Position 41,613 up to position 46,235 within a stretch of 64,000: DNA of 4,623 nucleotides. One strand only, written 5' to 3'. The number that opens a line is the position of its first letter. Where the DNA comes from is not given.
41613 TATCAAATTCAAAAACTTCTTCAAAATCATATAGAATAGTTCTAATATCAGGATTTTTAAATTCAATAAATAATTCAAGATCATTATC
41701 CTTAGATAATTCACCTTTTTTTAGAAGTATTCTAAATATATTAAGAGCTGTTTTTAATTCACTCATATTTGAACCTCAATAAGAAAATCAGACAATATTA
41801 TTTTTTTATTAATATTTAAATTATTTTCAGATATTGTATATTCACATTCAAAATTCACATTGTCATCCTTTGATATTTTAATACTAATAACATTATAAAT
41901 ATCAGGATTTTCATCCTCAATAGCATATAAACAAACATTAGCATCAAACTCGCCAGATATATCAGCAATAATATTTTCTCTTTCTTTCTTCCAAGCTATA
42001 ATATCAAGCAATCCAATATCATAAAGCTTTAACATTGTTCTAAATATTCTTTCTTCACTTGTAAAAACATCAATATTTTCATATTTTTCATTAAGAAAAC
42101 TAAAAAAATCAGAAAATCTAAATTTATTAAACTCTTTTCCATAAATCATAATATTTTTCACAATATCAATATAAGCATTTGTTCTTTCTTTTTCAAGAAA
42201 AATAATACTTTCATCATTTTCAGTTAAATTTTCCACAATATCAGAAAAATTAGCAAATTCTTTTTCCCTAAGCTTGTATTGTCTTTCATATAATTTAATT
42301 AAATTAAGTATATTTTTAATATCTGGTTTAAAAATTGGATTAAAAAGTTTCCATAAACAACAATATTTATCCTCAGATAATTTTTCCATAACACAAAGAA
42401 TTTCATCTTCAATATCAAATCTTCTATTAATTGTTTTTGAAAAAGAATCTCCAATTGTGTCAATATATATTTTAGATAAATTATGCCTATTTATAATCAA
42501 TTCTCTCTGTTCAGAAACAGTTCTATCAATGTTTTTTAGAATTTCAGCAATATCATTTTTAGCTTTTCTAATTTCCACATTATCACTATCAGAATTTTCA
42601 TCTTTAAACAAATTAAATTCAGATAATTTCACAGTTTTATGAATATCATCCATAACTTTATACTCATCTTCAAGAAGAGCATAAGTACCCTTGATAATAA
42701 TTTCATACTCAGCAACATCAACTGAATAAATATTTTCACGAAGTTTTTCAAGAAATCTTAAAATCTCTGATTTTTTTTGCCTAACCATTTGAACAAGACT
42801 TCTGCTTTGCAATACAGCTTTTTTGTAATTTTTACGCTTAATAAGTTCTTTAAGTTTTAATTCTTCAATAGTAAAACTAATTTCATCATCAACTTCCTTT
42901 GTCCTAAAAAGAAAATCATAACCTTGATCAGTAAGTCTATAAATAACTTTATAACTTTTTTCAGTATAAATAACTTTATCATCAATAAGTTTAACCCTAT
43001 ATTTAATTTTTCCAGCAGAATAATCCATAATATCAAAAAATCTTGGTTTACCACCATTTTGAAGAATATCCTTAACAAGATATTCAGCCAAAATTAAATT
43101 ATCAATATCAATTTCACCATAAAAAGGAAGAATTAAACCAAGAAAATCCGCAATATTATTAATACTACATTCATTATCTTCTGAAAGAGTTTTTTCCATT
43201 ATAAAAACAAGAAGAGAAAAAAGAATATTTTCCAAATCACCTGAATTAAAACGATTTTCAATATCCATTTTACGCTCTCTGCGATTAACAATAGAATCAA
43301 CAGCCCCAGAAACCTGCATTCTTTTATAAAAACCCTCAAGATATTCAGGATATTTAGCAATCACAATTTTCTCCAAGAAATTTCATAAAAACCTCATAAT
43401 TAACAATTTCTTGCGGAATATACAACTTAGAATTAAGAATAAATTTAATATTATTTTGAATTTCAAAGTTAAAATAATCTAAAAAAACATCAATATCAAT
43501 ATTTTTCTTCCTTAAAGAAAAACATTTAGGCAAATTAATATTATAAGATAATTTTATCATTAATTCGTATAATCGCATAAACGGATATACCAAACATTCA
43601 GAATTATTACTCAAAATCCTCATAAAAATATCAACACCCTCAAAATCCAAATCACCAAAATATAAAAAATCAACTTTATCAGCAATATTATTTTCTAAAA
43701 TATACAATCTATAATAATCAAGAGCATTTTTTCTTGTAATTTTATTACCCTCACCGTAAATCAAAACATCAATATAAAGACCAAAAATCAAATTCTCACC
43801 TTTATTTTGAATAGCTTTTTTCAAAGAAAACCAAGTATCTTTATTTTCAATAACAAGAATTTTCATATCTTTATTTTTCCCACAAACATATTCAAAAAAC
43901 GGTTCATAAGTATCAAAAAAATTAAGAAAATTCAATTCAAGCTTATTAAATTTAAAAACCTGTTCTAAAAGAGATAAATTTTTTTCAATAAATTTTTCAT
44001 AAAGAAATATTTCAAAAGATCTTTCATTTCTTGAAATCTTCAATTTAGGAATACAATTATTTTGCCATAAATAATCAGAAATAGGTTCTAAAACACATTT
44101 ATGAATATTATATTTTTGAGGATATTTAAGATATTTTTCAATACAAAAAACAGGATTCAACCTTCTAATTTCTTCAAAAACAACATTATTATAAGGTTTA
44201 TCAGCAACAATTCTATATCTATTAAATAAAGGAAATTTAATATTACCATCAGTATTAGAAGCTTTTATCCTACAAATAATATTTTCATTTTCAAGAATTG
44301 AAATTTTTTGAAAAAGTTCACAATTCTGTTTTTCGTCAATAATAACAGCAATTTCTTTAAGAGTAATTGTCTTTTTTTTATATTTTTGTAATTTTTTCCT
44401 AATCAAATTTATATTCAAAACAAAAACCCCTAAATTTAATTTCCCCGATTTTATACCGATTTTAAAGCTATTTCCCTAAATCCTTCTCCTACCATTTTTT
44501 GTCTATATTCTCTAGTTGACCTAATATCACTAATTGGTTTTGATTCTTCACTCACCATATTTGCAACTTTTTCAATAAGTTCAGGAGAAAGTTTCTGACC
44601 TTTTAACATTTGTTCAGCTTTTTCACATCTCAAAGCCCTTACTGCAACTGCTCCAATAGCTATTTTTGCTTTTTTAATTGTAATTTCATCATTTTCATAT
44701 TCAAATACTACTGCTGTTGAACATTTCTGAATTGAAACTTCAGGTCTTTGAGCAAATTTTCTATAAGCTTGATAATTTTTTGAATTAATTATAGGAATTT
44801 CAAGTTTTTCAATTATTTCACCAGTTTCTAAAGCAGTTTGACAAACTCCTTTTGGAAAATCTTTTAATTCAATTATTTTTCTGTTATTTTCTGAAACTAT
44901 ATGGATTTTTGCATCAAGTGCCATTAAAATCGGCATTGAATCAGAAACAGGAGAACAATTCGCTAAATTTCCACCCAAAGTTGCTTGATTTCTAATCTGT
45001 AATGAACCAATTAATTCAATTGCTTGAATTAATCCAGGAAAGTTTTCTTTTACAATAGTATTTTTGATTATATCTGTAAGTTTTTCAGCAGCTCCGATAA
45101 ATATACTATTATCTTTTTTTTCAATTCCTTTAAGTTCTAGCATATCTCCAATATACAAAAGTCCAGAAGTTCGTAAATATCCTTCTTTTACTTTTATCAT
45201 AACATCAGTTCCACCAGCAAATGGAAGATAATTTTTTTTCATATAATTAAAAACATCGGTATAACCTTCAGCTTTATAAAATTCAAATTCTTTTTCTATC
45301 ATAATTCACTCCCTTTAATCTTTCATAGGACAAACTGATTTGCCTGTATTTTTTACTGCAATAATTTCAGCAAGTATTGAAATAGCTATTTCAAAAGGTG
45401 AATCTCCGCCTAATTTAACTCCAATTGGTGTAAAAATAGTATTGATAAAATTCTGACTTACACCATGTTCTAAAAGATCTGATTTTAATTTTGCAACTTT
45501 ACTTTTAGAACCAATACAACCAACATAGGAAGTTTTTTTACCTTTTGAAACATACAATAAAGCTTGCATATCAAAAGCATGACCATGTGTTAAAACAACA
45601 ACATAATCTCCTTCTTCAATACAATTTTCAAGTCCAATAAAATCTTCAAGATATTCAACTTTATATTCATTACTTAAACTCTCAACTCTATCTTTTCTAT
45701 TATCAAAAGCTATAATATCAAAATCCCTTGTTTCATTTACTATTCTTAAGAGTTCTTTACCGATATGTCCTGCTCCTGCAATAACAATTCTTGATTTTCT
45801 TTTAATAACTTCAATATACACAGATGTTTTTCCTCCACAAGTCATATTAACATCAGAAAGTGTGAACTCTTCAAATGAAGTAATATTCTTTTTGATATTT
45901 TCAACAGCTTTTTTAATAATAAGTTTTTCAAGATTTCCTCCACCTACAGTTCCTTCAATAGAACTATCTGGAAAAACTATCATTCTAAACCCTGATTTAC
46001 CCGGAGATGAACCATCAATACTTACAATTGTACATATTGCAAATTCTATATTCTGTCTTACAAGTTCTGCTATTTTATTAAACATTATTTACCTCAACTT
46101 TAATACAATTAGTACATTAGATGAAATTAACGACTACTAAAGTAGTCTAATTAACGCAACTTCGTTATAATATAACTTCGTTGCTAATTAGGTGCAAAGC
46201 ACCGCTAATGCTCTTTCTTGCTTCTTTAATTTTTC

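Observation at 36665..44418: Complete Wadjet / MksGFEB-type SMC-like anti-plasmid system in jetD-jetA-jetB-jetC order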

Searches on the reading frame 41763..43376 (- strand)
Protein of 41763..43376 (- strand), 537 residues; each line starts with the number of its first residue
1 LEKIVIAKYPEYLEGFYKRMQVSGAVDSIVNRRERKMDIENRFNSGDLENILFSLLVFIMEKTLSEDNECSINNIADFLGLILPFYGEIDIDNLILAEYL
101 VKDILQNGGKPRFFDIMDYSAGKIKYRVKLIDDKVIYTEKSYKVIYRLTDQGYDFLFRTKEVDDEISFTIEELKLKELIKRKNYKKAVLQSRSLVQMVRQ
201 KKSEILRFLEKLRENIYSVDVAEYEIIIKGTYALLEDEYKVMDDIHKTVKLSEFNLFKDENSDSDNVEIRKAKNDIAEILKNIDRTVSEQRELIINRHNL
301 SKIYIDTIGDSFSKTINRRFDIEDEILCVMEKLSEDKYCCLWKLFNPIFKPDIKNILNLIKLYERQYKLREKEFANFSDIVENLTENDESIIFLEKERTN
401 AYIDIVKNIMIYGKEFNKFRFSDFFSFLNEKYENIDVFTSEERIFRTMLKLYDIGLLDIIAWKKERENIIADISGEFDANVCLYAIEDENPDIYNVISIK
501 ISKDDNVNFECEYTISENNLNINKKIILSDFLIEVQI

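Call 4: search_protein_families(library=pfam, proteins=[window:41763-43376:-], max_evalue=0.1)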
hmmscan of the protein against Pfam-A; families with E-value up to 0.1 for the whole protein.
window:41763-43376:- (537 aa): 3 families
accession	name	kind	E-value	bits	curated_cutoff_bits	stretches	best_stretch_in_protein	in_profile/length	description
PF09840.14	DUF2067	-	0.038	14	24.9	0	201-248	5-59/187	Uncharacterized protein conserved in archaea (DUF2067)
PF21928.1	XLF_CC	-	0.056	13.8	27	0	190-215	23-48/53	XLF protein coiled-coil region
PF10015.14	ThermoDBP-RP_arch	-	0.089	13.4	25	0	479-520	34-77/78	ThermoDBP-related, archaea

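Call 5: search_protein_families(library=padloc, proteins=[window:41763-43376:-], max_evalue=0.1)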
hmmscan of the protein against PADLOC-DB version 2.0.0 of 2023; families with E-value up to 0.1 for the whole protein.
window:41763-43376:- (537 aa): 7 families
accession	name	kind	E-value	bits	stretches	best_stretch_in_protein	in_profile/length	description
PDLC00562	JetA3|JetA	-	2.6e-167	555.7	1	10-537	6-535/536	Unknown function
PDLC00561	JetA3|JetA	-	2.2e-43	146.7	1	11-535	4-535/539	Unknown function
PDLC00558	JetA3|JetA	-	7.7e-36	121.8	1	11-519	3-503/511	Unknown function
PDLC00568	JetA3|JetA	-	1.4e-19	68.6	1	12-434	8-432/531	Unknown function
PDLC00560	JetA3|JetA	-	9.3e-15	52.5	1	41-473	42-464/511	Unknown function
PDLC00565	JetA3|JetA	-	6.1e-11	39.6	1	49-367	35-351/498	Unknown function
PDLC00563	JetA3|JetA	-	3.2e-06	24.1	1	108-373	101-357/520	Unknown function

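Call 6: search_protein_families(library=ncbifam, proteins=[window:41763-43376:-], max_evalue=0.1)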
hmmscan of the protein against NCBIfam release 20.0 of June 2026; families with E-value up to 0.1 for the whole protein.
window:41763-43376:- (537 aa): 0 families

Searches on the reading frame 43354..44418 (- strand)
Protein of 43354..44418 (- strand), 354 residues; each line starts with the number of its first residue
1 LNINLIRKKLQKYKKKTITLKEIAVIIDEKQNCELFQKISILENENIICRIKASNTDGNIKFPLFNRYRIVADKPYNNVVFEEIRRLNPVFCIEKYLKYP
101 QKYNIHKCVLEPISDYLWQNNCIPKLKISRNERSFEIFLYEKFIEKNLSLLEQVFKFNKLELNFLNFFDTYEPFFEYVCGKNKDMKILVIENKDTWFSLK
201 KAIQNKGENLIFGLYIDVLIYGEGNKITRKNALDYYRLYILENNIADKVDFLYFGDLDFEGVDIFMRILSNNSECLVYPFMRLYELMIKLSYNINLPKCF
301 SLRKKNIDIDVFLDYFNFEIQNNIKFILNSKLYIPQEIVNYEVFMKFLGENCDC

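Call 4: search_protein_families(library=pfam, proteins=[window:43354-44418:-], max_evalue=0.1)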
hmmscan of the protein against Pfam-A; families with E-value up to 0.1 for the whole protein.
window:43354-44418:- (354 aa): 2 families
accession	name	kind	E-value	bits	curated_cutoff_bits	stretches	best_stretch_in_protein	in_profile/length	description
PF09983.15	JetD_C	-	7.3e-06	25.9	22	1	184-271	40-106/179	Wadjet protein JetD, C-terminal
PF02799.21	NMT_C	-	0.0011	19.1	27.9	1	11-70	123-181/198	Myristoyl-CoA:protein N-myristoyltransferase, C-terminal domain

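Call 5: search_protein_families(library=padloc, proteins=[window:43354-44418:-], max_evalue=0.1)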
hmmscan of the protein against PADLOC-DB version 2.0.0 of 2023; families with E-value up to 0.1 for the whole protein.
window:43354-44418:- (354 aa): 7 families
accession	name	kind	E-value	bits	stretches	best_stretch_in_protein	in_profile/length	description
PDLC00592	JetD3|JetD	-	9.8e-78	259.9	1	5-348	3-342/346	DUF2239; DUF2220 domain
PDLC00591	JetD3|JetD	-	4.9e-49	165.5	1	7-346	6-348/350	DUF2239; DUF2220 domain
PDLC00594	JetD3|JetD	-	9e-21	72.6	1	28-345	39-335/345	DUF2239; DUF2220 domain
PDLC00593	JetD3|JetD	-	1.9e-06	25.3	1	128-268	145-269/347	DUF2239; DUF2220 domain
PDLC00520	JetD1|JetD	-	0.00013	19.1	1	186-275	238-308/398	DUF2220; DUF3322; DUF2399 domain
PDLC00533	JetD1|JetD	-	0.00026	18.1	1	183-271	266-341/409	DUF2220; DUF3322; DUF2399 domain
PDLC00527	JetD1|JetD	-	0.054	10.6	0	248-265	293-310/387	DUF2220; DUF3322; DUF2399 domain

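Call 6: search_protein_families(library=ncbifam, proteins=[window:43354-44418:-], max_evalue=0.1)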
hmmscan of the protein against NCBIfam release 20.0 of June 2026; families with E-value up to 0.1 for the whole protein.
window:43354-44418:- (354 aa): 0 families

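Call 21: search_solved_structures(query=window:43354-44418:-, max_evalue=10, show_alignments=3)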
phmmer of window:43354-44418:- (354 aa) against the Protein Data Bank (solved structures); distinct sequences matched with E-value up to 10: 2.
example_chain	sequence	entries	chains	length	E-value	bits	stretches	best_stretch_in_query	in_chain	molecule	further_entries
2pa6_A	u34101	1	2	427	0.29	13.6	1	214-266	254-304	Enolase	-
3i99_A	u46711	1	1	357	1.1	11.7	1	185-241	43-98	UDP-N-acetylenolpyruvoylglucosamine reductase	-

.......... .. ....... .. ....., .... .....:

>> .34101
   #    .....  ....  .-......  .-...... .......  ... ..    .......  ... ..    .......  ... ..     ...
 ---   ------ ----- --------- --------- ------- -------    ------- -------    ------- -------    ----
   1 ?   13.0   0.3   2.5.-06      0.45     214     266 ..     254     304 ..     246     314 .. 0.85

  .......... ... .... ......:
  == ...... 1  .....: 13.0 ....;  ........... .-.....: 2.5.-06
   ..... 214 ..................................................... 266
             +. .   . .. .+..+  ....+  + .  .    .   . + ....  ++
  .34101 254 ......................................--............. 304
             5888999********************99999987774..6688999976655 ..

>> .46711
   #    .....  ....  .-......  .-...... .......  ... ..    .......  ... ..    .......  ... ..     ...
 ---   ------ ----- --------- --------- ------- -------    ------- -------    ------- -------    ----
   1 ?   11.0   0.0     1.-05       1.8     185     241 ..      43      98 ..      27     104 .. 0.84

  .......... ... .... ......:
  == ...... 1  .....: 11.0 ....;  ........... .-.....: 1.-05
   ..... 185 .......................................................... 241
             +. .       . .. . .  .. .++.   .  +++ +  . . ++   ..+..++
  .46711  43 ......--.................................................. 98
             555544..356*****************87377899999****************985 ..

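Call 35: find_homologous_proteins(query=window:43354-44418:-, max_evalue=0.001)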
Query window:43354-44418:- (354 aa): 632 proteins with E <= 0.001 among 2413 candidates; the best 120 are listed.
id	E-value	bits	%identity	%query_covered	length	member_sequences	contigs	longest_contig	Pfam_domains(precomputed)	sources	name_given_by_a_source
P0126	2.7e-229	778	100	100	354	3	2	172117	PF09983.16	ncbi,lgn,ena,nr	ncbi:MAG: DUF2220 family protein [Candidatus Muirbacterium halophilum]|nr:DUF2220 family protein [Ca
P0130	1.8e-105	371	51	99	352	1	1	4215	PF09983.16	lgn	-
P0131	1.4e-77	280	44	97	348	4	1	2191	-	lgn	-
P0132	3.8e-77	278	43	97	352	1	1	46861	-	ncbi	ncbi:MAG: hypothetical protein ACQESP_02095 [Candidatus Muiribacteriota bacterium]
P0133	6.0e-76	274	41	98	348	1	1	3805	-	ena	-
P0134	5.1e-73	264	42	94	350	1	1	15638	PF09983.16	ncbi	ncbi:MAG: Wadjet anti-phage system protein JetD domain-containing protein [Desulfitobacteriaceae bac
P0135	6.5e-73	264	40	96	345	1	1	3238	-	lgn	-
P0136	8.1e-73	264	40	96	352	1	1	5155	-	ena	-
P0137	1.2e-72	263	41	97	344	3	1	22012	PF09983.16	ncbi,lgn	-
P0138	1.6e-72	263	40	96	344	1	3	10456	PF09983.16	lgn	-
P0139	2.8e-72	262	40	97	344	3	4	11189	-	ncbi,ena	-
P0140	6.6e-72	261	39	94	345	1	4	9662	-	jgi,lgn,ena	-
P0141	7.4e-72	261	41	93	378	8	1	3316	-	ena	-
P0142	7.7e-72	261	39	96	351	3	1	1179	-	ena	-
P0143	9.7e-72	260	39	94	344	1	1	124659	-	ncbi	-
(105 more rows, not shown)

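Call 46: predict_structure(alignment_id=A2)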
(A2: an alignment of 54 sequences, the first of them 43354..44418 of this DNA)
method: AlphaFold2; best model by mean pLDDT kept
length: 354 residues; sequences in the alignment: 54
mean_pLDDT: 89.3   pTM: 0.61
mean pLDDT of the five models: 89.3, 88.0, 88.0, 87.2, 86.9
residues with pLDDT >= 90: 230; 70-90: 105; 50-70: 16; < 50: 3
segments of 3 or more residues with pLDDT < 50: none
pLDDT, mean of each block of 10 residues (from residue 1): 88 91 91 87 88 81 88 67 95 95 93 94 79 88 89 97 81 76 95 95 95 95 83 90 92 96 94 95 97 91 74 97 95 95 91 55
secondary structure, 60 per line:
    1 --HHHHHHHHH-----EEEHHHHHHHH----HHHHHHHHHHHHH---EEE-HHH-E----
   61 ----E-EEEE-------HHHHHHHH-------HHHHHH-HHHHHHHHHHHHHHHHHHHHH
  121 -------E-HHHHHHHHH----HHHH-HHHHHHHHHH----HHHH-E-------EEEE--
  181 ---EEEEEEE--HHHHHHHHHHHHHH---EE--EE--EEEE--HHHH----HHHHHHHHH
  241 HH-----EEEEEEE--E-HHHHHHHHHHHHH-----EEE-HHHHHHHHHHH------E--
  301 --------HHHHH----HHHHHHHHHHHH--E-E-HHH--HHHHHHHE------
elements in order: H3-11 E17-19 H20-27 H32-44 E48-50 E67-70 H78-85 H93-98 H100-120 H130-138 H143-146 H148-157 H162-165 E175-178 E184-190 H193-206 E218-221 H224-227 H232-242 E248-254 H259-271 E277-279 H281-291 H309-313 H318-329 H341-347

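Call 52: fold_search(model_id=the predicted structure, library=pdb)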
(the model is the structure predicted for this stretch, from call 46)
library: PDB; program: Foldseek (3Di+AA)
matches with E <= 10: 1009; with E <= 0.001: 7
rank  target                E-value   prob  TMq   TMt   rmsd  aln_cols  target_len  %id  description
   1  8b7f_A                2.5e-06  1.00  0.31  0.30  17.2       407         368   12  Nuclease from C. glutamicum (released 2023-03-29)
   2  9o7o_A                1.8e-05  1.00  0.29  0.29  17.3       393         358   11  CryoEM structure of M. mazei topoisomerase VI(A-E342Q)-minicircle DNA complex in asymmetric state (released 2026-02-25)
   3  7til_B                6.3e-05  1.00  0.30  0.29  19.6       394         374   13  CryoEM structure of JetD from Pseudomonas aeruginosa (released 2022-10-05)
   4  9o0g_C                1.6e-04  0.99  0.31  0.31  17.1       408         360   10  CryoEM structure of M. mazei topoisomerase VI(A-E342Q)-minicircle DNA complex in cleavage state (released 2026-02-25)
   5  1d3y_A                3.4e-04  1.00  0.32  0.38  10.2       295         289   11  STRUCTURE OF THE DNA TOPOISOMERASE VI A SUBUNIT (released 1999-11-05)
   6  1d3y_B                4.9e-04  1.00  0.33  0.39  10.3       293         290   12  STRUCTURE OF THE DNA TOPOISOMERASE VI A SUBUNIT (released 1999-11-05)
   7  9o0g_A                5.5e-04  0.98  0.31  0.31  17.1       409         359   11  CryoEM structure of M. mazei topoisomerase VI(A-E342Q)-minicircle DNA complex in cleavage state (released 2026-02-25)
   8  8tav                  1.4e-02  0.69  0.18  0.24  12.5       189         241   15  FphH, Staphylococcus aureus fluorophosphonate-binding serine hydrolases H, boronic acid-based compound N34 bound (released 2024-07-17)
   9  7c4d                  3.3e-02  0.47  0.18  0.23  15.1       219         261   13  Marine microorganism esterase (released 2021-05-26)
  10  9c0m                  4.0e-02  0.44  0.18  0.24  12.7       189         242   15  FphH, Staphylococcus aureus fluorophosphonate-binding serine hydrolases H, apo form 2 at room temperature (released 2025-01-08)
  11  8b5o_D                4.2e-02  0.35  0.17  0.21  13.3       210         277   10  Structure of haloalkane dehalogenase DmmarA from Mycobacterium marinum at pH 5.5 (released 2023-08-30)
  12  4k2a_A                4.5e-02  0.28  0.17  0.20  14.7       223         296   11  Crystal structure of haloalkane dehalogenase DbeA from Bradyrhizobium elkani USDA94 (released 2014-06-25)
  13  7yia                  5.0e-02  0.72  0.18  0.14   5.2       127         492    9  Crystal structure of K74A mutant of Cap4 SAVED domain-containing receptor from Enterobacter cloacae (released 2023-05-31)
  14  4k2a_D                5.0e-02  0.21  0.16  0.18  14.8       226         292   12  Crystal structure of haloalkane dehalogenase DbeA from Bradyrhizobium elkani USDA94 (released 2014-06-25)
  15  6nkg                  5.3e-02  0.25  0.16  0.21  16.8       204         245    9  Crystal Structure of the Lipase Lip_vut5 from Goat Rumen metagenome. (released 2020-01-22)
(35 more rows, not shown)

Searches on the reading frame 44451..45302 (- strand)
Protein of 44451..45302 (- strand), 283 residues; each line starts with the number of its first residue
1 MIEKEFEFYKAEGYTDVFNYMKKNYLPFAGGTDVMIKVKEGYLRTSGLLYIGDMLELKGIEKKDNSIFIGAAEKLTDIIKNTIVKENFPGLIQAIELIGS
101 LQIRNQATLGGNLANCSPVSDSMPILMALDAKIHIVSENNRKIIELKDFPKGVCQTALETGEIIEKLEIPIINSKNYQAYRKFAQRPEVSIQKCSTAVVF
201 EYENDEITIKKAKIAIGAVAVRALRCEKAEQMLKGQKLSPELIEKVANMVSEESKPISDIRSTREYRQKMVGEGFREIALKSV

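Call 9: search_protein_families(library=pfam, proteins=[window:44451-45302:-], max_evalue=0.001)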
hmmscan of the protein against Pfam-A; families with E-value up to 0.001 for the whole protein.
window:44451-45302:- (283 aa): 2 families
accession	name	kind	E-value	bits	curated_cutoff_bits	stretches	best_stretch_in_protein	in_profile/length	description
PF00941.27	FAD_binding_5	-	4.8e-42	144.1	27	1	5-170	2-168/170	FAD binding domain in molybdopterin dehydrogenase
PF03450.22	CO_deh_flav_C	-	6.6e-20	71.6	25.5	1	182-278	4-98/102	CO dehydrogenase flavoprotein C-terminal domain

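Call 77: find_encoding_contigs(protein=window:44451-45302:-, flank=10000, max_places=10)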
Protein window:44451-45302:- (283 aa): 5 contigs read that carry it; 4 places shown.
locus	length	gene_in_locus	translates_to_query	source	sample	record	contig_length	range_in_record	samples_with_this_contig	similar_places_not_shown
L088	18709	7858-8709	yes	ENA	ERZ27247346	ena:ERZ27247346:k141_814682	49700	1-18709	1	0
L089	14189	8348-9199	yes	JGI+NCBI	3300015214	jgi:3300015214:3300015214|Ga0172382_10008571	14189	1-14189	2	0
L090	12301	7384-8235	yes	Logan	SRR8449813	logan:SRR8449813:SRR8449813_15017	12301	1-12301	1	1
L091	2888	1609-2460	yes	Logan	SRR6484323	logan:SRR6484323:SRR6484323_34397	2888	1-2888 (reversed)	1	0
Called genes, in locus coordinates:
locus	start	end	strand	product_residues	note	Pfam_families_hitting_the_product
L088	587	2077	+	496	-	PF00933:Glyco_hydro_3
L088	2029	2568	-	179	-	PF02834:LigT_PEase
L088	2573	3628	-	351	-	-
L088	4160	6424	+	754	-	PF01315:Ald_Xan_dh_C, PF02738:MoCoBD_1, PF20256:MoCoBD_2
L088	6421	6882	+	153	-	PF00111:Fer2 (weak), PF01799:Fer2_2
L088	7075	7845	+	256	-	PF02625:XdhC_CoxI, PF13478:XdhC_C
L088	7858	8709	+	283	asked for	PF00941:FAD_binding_5, PF03450:CO_deh_flav_C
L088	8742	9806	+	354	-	PF09983:JetD_C (faint)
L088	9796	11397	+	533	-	-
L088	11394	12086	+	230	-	PF19539:DUF6063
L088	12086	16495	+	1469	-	-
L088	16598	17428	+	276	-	-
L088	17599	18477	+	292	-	PF02588:YitT_membrane, PF10035:DUF2179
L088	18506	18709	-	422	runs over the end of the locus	-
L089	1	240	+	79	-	?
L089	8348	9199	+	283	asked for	PF00941:FAD_binding_5, PF03450:CO_deh_flav_C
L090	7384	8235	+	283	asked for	PF00941:FAD_binding_5, PF03450:CO_deh_flav_C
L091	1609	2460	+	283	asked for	PF00941:FAD_binding_5, PF03450:CO_deh_flav_C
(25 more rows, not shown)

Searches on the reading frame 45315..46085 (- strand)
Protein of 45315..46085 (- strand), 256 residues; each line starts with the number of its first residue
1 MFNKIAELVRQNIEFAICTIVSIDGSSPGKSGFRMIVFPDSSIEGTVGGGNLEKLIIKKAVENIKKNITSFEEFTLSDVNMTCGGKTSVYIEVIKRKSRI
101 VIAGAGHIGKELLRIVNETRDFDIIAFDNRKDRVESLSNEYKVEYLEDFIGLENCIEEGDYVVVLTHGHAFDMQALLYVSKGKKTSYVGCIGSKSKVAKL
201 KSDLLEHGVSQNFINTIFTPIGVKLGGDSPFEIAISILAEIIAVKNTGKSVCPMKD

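Call 9: search_protein_families(library=pfam, proteins=[window:45315-46085:-], max_evalue=0.001)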
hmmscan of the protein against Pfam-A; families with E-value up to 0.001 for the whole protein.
window:45315-46085:- (256 aa): 6 families
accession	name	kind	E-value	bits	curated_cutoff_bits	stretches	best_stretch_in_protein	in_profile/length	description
PF13478.12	XdhC_C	-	3.4e-30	105.6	29.7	1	100-241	1-125/125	XdhC Rossmann domain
PF02625.21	XdhC_CoxI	-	3.3e-16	59.4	24.3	1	9-67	2-60/68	XdhC and CoxI family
PF02254.24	TrkA_N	-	4.8e-05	24.1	23.8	1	100-181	1-85/116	TrkA-N domain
PF02826.25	2-Hacid_dh_C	-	0.00019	21.3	25.1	1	96-166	35-99/178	D-isomer specific 2-hydroxyacid dehydrogenase, NAD binding domain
PF01408.29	GFO_IDH_MocA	-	0.00023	22.3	24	1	99-169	2-73/120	Oxidoreductase family, NAD-binding Rossmann fold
PF01113.26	DapB_N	-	0.00094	19.7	25.6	0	99-184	2-93/124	Dihydrodipicolinate reductase, N-terminus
